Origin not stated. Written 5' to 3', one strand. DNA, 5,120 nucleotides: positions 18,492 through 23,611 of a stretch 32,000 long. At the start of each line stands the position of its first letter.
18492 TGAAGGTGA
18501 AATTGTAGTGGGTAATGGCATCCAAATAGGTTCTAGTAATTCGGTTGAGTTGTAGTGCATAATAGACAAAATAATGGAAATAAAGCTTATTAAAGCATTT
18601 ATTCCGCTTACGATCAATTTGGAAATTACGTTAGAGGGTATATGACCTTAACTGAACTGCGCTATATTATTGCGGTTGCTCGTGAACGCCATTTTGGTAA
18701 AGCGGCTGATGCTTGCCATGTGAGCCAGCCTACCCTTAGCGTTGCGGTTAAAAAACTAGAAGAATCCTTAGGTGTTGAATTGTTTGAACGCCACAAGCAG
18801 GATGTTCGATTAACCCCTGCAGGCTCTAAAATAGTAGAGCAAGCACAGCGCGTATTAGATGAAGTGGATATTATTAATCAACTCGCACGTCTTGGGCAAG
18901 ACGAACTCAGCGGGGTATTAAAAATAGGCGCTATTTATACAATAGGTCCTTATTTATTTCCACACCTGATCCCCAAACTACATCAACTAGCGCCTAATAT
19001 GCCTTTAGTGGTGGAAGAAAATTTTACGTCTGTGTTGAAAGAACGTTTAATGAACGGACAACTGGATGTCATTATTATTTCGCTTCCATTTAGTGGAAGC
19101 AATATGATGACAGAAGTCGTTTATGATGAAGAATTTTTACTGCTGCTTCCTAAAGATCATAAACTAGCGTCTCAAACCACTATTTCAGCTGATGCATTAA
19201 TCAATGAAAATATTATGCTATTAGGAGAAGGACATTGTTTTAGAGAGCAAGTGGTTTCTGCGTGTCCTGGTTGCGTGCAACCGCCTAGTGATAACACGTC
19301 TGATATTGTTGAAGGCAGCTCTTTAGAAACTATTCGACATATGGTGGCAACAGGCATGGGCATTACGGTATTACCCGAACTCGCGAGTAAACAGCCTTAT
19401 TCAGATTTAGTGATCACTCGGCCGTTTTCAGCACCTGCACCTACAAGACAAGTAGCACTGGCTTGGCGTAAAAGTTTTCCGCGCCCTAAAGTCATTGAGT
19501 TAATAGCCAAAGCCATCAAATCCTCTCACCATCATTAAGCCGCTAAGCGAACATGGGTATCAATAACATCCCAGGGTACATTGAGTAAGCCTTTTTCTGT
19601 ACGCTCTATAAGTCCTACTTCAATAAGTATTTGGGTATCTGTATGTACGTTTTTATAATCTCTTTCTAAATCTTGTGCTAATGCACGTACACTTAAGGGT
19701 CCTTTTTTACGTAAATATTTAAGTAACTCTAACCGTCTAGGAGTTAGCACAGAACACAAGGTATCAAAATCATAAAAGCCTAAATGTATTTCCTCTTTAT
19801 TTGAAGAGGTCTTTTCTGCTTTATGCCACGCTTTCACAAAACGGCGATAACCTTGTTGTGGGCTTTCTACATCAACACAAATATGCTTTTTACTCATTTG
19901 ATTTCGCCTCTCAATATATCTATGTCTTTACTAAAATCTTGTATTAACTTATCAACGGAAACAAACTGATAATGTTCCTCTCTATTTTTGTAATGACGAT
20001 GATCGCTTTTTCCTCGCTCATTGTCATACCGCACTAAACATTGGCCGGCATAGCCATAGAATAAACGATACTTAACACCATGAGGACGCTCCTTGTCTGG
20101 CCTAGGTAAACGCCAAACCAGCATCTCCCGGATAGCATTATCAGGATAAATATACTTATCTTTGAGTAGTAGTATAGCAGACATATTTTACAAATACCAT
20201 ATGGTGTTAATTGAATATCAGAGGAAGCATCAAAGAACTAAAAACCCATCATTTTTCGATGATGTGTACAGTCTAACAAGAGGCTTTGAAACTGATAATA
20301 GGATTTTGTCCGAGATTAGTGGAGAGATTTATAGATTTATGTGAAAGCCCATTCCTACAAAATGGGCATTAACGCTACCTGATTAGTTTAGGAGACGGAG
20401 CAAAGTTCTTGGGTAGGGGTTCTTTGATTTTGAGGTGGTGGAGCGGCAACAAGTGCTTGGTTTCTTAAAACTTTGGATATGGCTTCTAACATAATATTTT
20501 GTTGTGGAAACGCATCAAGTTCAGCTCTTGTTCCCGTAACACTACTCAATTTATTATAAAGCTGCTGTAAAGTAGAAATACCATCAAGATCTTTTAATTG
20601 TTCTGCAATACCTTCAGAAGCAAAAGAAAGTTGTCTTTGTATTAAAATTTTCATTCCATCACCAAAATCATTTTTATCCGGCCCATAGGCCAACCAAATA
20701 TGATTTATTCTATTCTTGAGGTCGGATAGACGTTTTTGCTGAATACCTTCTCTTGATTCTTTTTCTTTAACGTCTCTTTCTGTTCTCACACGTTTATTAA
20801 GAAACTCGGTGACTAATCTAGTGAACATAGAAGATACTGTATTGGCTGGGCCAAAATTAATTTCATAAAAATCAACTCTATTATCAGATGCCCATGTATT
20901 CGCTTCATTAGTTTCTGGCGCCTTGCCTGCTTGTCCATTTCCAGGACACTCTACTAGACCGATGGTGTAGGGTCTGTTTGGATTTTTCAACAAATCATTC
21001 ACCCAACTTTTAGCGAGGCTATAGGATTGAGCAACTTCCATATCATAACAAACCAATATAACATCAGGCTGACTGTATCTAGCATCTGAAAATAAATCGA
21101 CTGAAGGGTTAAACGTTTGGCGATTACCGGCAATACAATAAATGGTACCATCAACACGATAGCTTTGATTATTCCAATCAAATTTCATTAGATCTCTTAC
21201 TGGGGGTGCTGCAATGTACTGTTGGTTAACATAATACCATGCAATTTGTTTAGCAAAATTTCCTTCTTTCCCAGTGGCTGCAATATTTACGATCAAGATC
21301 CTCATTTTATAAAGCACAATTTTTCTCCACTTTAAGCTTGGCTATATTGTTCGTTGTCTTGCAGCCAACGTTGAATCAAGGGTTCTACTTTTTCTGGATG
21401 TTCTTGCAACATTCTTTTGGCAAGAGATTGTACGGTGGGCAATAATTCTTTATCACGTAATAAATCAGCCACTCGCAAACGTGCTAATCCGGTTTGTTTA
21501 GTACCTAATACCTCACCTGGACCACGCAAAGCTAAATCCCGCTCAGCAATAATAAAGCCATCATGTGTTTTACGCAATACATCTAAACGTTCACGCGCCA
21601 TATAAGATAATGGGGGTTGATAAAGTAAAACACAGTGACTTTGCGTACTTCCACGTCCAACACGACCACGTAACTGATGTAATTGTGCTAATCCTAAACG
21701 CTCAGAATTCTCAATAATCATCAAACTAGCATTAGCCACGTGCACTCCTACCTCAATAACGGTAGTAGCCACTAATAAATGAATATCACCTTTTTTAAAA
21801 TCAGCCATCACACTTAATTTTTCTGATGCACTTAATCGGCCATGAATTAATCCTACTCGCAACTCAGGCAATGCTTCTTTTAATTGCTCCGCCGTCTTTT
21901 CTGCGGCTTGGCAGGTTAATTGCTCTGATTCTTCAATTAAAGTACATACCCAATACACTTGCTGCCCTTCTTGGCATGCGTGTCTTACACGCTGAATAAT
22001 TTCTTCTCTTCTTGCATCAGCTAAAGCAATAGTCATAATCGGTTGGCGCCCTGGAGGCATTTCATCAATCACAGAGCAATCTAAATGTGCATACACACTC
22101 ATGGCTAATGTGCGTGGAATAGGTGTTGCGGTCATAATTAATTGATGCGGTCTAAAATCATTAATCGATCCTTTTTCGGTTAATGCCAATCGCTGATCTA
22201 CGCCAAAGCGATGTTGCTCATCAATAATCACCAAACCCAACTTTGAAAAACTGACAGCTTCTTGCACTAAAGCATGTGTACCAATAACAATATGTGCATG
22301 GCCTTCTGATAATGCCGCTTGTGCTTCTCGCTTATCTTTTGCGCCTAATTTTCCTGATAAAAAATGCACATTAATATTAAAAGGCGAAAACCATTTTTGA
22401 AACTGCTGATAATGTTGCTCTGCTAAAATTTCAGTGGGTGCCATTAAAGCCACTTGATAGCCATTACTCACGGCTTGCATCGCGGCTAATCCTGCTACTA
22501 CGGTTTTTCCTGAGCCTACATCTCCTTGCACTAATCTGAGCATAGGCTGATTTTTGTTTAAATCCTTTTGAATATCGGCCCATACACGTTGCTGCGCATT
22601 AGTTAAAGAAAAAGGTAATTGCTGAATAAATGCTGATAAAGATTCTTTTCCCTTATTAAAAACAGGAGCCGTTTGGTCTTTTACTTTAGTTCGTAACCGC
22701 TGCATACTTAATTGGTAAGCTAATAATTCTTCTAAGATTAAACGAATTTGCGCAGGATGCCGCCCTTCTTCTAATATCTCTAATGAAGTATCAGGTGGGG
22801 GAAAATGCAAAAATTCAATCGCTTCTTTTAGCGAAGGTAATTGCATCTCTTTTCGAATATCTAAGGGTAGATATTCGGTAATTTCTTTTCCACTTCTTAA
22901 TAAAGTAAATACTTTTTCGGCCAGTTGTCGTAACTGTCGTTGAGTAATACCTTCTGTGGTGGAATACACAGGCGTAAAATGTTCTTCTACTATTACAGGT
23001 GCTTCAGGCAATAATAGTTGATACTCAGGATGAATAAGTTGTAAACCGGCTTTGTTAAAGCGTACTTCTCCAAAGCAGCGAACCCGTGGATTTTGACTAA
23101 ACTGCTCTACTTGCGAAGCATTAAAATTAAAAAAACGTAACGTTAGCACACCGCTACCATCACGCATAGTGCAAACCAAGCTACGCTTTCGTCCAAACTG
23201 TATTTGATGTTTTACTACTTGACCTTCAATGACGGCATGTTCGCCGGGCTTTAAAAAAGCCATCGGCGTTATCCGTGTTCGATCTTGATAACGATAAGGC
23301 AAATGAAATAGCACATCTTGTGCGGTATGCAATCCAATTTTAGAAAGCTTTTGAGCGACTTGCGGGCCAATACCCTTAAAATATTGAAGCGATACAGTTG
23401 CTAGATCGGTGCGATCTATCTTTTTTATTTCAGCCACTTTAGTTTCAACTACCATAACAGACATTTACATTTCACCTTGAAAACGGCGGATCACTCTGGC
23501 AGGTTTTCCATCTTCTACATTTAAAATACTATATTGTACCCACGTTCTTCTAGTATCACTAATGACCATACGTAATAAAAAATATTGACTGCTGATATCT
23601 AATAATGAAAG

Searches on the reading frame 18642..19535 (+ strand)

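Call 85: search_protein_families(library=pfam, proteins=[window:18642-19535:+], max_evalue=0.001)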
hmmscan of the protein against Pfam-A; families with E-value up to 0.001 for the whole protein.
window:18642-19535:+ (298 aa): 3 families
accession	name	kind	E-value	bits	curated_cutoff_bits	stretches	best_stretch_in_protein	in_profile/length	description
PF03466.25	LysR_substrate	-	8.7e-43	146.6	28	1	87-292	2-204/209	LysR substrate binding domain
PF00126.33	HTH_1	-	3.7e-22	78.5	26.6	1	3-61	1-59/60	Bacterial regulatory helix-turn-helix protein, lysR family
PF25213.1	HVO_A0261_N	-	0.00092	19.5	35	0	22-77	31-83/86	HVO_A0261 N-terminal domain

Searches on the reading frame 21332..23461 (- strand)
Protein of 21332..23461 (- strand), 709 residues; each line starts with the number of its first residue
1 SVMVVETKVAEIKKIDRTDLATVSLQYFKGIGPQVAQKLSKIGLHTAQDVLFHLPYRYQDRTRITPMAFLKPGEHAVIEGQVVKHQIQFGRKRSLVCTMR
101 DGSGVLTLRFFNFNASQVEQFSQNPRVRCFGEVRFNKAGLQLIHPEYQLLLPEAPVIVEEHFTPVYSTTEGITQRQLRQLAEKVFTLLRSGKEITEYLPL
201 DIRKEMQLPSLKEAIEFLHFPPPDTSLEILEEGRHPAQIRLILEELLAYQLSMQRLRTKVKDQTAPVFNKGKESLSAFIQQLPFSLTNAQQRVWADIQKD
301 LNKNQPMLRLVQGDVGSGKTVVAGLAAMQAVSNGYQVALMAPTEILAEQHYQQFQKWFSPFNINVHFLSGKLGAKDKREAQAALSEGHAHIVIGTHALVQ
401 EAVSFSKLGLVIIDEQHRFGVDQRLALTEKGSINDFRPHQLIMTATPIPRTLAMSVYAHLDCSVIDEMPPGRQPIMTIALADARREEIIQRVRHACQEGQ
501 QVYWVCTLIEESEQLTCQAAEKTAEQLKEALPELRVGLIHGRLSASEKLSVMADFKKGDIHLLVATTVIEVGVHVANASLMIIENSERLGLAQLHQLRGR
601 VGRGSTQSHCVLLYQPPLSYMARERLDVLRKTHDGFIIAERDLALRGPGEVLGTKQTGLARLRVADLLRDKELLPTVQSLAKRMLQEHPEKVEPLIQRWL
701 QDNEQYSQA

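Call 31: find_related_loci(query=window:21332-23461:-, collection=genome_contigs, flank=10000)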
Query window:21332-23461:- (709 aa) in genome_contigs; peptide patterns used: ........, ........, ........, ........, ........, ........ (x = any residue, [..] = any of these).
42 stretches matched a pattern; 18 encode a relative of the query (tblastn E <= 1e-3); 18 distinct loci.
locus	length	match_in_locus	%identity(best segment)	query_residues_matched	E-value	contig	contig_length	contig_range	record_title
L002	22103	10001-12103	54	20-708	0e+0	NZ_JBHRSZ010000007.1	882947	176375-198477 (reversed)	Litoribrevibacter euphylliae strain KCTC 52438 platanus_K_default_7, whole genome shotgun sequence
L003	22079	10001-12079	53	20-708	0e+0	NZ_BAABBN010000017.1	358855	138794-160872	Litoribacillus peritrichatus strain JCM 17551 sequence17, whole genome shotgun sequence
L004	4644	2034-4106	54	20-708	0e+0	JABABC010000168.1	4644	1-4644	MAG: Coxiellaceae bacterium isolate bin34o c_000001841220, whole genome shotgun sequence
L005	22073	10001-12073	54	20-708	0e+0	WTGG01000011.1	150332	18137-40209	MAG: Coxiellaceae bacterium isolate CO36386bin_8 NODE_62_length_150332_cov_25.227719, whole genome shotgun sequence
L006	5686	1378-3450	54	20-708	0e+0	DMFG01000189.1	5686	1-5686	MAG TPA_asm: Coxiellaceae bacterium isolate UBA9148 contig_100741, whole genome shotgun sequence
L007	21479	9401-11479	53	23-706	0e+0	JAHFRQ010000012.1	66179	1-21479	MAG: Gammaproteobacteria bacterium isolate nzgw578 NODE_200_length_66180_cov_5.477407, whole genome shotgun sequence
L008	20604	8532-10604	52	20-708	0e+0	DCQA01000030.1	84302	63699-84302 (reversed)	MAG TPA_asm: Coxiellaceae bacterium UBA1530 UBA1530_contig_11306, whole genome shotgun sequence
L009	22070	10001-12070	52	15-707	0e+0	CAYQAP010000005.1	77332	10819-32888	MAG TPA_asm: uncultured Gammaproteobacteria bacterium isolate binchicken_co275_141 genome assembly, contig: NODE_230_len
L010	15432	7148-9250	53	20-708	0e+0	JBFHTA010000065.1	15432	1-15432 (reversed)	MAG: Pseudomonadales bacterium isolate Mix_sand09.2021.07.D.17 k141_351874_length_15432_cov_15.4301, whole genome shotgu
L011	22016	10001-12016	48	33-706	0e+0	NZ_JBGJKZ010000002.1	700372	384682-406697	Paenalcaligenes hominis strain S2-B3-18 NODE_2_length_700372_cov_11.412286, whole genome shotgun sequence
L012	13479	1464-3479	48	33-706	0e+0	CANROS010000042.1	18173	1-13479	MAG: uncultured Paenalcaligenes sp. isolate Lapin-020__bin103 genome assembly, contig: Lapin-020__NODE_4083_length_18173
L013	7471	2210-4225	48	33-706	0e+0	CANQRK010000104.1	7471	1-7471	MAG: uncultured Paenalcaligenes sp. isolate Lapin-020__bin43 genome assembly, contig: Lapin-020__NODE_14962_length_7471_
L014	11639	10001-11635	51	25-573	5e-166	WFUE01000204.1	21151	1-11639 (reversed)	MAG: Lysobacterales bacterium isolate S139_57 k151_82677, whole genome shotgun sequence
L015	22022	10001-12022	42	13-678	6e-164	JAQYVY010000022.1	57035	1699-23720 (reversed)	MAG: Desulfuromonadales bacterium isolate Pyr_d60_bin42 Pyr_d60_bin.42.orig_d60_contig-145_461, whole genome shotgun seq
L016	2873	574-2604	42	21-690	5e-166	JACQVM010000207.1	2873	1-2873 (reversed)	MAG: Candidatus Melainabacteria bacterium isolate NC_groundwater_1463_Ag_S-0.65um_47_13 S_p65_S5_coassembly_k141_2656641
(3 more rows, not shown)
